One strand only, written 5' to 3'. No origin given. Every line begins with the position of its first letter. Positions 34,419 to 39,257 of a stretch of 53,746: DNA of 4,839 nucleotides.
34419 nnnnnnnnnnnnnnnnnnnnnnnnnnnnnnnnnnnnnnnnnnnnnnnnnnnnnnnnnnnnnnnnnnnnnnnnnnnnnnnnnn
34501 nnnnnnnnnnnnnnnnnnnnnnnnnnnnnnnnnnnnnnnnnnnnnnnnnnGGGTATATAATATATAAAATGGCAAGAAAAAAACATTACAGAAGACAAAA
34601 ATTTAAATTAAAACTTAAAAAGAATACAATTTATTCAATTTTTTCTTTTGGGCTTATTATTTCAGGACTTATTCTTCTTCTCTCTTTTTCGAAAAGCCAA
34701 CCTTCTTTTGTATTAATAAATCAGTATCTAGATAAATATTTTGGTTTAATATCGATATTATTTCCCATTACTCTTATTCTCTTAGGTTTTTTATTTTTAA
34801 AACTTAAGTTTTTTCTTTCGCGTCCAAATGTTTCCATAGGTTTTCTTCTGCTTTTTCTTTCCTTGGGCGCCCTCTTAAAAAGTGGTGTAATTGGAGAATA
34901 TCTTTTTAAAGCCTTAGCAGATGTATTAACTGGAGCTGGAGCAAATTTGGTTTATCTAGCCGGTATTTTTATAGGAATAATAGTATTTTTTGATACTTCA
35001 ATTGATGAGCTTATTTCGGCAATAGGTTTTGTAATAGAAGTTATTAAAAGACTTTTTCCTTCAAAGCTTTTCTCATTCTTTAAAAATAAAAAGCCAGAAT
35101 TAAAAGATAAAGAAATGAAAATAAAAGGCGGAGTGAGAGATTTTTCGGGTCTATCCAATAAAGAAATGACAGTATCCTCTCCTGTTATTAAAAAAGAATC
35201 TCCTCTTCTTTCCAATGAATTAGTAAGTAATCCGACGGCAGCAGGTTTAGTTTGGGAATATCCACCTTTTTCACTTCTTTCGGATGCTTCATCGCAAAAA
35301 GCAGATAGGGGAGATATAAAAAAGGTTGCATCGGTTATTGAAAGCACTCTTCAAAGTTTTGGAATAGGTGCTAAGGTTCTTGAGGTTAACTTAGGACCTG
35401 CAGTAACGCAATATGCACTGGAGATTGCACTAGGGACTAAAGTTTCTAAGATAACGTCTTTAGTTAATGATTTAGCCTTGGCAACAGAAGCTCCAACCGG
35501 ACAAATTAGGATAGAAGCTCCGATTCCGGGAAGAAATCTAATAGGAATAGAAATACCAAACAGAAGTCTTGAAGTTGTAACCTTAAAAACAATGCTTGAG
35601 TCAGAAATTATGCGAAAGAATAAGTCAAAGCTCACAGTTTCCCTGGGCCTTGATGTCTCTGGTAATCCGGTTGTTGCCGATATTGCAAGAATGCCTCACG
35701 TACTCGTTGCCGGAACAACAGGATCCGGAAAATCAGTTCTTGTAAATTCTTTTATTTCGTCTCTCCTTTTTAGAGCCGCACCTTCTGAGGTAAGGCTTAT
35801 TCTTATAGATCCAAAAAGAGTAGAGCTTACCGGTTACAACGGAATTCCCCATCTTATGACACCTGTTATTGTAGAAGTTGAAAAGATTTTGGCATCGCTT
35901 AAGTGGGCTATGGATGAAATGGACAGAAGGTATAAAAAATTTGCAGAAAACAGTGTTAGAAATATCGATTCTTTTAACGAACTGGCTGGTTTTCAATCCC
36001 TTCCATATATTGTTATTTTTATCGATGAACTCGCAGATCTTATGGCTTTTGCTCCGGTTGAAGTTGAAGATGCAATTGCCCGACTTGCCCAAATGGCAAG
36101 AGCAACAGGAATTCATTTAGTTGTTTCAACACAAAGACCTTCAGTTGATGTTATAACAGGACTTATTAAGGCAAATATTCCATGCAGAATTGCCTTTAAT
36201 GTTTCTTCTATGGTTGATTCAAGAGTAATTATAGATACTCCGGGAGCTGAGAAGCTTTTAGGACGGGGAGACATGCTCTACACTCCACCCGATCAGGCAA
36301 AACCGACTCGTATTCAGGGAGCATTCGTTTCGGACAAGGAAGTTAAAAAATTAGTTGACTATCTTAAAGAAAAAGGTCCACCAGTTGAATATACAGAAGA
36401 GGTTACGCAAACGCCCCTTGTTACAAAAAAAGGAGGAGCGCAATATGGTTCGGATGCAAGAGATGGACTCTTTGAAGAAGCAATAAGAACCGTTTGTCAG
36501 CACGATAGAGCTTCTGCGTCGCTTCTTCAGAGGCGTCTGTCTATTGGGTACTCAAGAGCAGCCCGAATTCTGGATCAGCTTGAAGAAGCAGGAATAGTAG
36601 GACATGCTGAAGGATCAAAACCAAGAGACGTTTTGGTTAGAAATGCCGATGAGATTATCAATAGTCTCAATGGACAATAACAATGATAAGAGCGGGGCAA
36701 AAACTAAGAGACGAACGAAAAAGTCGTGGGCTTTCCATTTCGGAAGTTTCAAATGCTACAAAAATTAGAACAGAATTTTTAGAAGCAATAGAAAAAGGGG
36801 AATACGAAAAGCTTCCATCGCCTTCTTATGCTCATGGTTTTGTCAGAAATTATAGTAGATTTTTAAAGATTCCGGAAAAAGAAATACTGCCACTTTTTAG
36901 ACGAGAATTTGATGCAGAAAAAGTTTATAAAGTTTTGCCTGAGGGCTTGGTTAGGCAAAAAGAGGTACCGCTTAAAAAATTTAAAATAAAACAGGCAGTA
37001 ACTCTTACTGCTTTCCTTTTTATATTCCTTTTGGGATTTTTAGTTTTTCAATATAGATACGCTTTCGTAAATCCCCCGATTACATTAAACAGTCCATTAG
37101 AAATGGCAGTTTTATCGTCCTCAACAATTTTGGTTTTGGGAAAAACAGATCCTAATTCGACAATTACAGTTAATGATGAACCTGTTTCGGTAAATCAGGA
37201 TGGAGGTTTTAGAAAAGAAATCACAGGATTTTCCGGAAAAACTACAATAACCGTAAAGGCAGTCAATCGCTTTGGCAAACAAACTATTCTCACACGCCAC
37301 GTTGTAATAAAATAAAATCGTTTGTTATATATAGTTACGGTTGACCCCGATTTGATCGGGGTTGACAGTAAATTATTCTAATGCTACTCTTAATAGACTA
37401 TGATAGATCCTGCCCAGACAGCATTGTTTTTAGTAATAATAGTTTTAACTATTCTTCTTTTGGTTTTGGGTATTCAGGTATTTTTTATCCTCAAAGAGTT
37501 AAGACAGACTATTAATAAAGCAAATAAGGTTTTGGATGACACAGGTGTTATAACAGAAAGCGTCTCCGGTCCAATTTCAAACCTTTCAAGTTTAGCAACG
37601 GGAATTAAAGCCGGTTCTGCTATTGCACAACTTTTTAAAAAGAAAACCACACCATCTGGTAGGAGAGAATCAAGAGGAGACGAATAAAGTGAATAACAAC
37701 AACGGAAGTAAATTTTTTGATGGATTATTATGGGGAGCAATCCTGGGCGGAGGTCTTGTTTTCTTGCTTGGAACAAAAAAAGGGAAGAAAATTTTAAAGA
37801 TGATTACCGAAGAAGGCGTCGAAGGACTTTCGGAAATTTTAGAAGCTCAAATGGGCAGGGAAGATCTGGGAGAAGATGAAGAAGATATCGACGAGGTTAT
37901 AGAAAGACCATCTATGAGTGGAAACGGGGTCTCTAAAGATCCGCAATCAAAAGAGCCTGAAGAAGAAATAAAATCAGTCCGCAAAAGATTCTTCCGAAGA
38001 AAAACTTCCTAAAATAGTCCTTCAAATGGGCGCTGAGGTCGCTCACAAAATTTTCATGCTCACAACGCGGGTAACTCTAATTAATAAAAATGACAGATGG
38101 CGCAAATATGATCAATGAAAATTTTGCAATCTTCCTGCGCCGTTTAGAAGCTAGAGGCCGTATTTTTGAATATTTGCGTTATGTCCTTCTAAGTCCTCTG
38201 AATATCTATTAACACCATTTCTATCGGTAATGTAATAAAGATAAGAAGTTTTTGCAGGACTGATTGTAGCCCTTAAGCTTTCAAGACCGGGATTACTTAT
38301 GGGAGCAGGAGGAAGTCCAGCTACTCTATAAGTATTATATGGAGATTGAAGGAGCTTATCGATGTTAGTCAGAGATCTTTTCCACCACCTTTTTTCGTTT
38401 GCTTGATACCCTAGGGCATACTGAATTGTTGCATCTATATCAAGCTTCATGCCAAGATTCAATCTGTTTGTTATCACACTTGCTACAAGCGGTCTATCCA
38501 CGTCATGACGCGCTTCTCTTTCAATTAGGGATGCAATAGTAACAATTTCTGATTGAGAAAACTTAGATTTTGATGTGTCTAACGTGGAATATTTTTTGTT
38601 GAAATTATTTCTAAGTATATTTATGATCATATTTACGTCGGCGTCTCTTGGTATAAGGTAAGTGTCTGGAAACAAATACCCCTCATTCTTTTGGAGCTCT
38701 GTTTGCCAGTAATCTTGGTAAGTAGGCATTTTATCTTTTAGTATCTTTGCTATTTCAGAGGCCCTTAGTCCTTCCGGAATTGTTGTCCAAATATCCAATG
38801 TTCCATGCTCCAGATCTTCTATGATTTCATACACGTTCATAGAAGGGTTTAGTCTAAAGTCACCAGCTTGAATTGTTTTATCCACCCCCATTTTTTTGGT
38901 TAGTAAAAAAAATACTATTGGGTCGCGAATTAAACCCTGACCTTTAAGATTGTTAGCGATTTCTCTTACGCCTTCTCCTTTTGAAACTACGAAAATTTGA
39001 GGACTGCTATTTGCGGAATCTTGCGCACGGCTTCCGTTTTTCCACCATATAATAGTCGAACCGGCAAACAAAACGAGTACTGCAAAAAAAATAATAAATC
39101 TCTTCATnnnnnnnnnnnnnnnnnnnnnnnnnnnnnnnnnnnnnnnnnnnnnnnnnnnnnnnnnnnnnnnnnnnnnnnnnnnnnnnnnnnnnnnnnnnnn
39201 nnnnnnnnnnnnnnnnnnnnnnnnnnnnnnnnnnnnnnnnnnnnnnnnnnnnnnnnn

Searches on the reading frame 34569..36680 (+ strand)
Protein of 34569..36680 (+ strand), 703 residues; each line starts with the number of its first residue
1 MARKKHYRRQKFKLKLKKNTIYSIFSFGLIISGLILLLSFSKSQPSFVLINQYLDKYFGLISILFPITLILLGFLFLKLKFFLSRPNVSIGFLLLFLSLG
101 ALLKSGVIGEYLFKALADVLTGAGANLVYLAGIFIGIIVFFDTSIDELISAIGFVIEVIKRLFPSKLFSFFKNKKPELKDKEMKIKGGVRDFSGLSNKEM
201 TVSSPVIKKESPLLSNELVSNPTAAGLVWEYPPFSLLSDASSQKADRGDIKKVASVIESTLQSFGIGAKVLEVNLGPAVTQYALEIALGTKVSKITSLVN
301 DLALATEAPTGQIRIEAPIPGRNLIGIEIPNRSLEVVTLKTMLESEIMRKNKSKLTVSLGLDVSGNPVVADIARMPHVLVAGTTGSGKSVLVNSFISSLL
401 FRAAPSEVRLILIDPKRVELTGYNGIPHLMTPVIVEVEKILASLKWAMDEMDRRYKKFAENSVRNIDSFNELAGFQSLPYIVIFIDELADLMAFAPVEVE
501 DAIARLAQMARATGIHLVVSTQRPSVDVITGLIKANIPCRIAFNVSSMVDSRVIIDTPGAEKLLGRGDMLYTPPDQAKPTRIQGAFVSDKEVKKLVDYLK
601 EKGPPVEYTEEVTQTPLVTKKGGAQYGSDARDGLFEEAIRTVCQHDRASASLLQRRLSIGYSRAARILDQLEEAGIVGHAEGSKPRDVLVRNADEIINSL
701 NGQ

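Call 6: search_protein_families(library=pfam, proteins=[window:34569-36680:+], max_evalue=0.001)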
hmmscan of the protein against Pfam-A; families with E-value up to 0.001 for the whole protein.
window:34569-36680:+ (703 aa): 5 families
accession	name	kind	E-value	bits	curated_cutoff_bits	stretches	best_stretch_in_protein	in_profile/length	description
PF01580.24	FtsK_SpoIIIE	-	9.5e-62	208.8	24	1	339-526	2-221/221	FtsK/SpoIIIE family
PF17854.6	FtsK_alpha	-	1e-26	93.5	22.9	1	232-331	2-101/101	FtsK alpha domain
PF09397.16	FtsK_gamma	-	1e-26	92.9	30.6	1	630-690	2-62/63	Ftsk gamma domain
PF01935.23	DUF87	-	4.5e-05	24.1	23.2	1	364-415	10-60/220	Helicase HerA, central domain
PF05621.17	TniB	-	0.00042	20.3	22.4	0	371-397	31-57/189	Bacterial TniB protein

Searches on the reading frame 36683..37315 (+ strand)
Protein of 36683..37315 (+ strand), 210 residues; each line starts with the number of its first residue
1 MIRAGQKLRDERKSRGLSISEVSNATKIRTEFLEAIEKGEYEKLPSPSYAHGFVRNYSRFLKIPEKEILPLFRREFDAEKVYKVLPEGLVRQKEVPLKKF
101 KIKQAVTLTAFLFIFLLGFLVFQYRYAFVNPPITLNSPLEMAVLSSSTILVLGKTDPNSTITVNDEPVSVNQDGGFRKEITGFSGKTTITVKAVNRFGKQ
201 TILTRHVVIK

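Call 6: search_protein_families(library=pfam, proteins=[window:36683-37315:+], max_evalue=0.001)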
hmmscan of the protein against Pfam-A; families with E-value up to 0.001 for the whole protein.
window:36683-37315:+ (210 aa): 3 families
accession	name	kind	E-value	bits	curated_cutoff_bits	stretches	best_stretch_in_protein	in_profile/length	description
PF13413.12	HTH_25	-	4.6e-22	78.1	24.6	1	8-68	2-62/62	Helix-turn-helix domain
PF09136.16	Glucodextran_B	-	3.5e-11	43.3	27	1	131-209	1-81/83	Glucodextranase, domain B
PF12844.13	HTH_19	-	6.8e-07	29.5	30.2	1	5-69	1-59/64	Helix-turn-helix domain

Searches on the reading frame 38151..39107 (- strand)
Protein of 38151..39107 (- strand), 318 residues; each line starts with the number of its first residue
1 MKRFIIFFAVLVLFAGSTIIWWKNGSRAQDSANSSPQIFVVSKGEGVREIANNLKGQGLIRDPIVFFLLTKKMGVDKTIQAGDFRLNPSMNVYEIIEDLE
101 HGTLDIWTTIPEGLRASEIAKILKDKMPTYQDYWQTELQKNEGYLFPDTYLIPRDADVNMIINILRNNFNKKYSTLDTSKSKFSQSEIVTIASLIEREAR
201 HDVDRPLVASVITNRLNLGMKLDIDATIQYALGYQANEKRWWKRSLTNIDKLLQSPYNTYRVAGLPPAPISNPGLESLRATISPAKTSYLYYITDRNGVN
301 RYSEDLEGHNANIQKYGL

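Call 8: search_protein_families(library=pfam, proteins=[window:38151-39107:-], max_evalue=0.001)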
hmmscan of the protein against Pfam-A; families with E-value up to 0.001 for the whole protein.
window:38151-39107:- (318 aa): 1 family
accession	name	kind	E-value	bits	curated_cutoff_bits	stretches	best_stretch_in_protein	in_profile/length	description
PF02618.21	YceG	-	1.6e-75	254.5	32.4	1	39-315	1-275/275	YceG-like family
